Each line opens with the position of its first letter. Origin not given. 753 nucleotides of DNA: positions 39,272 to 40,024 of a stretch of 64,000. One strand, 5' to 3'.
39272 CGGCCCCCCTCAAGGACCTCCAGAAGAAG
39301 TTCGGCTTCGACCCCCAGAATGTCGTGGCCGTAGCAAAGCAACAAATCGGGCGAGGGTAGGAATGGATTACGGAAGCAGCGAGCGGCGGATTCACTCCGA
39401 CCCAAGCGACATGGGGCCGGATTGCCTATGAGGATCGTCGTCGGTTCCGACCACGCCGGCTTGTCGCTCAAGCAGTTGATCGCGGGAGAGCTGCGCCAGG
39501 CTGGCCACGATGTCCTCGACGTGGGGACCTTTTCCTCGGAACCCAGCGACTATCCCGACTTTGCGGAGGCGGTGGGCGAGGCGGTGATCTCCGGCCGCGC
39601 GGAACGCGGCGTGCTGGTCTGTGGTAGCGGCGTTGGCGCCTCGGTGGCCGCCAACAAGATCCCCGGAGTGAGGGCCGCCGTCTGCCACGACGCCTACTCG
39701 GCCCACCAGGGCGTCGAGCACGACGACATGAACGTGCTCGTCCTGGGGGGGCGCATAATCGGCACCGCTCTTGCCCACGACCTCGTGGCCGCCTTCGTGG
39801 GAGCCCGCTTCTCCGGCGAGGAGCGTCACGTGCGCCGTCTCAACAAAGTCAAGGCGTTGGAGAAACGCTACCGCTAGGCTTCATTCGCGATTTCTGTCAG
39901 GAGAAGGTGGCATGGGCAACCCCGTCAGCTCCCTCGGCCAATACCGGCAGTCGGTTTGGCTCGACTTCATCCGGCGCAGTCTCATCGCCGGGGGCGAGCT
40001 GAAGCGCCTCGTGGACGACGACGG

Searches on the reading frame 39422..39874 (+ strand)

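Call 64: search_protein_families(library=pfam, proteins=[window:39422-39874:+], max_evalue=0.01)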
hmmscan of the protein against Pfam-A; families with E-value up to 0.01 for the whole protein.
window:39422-39874:+ (151 aa): 1 family
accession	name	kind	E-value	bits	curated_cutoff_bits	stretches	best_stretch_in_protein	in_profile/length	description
PF02502.23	LacAB_rpiB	-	2.8e-52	176.8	24.7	1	5-143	1-138/138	Ribose/Galactose Isomerase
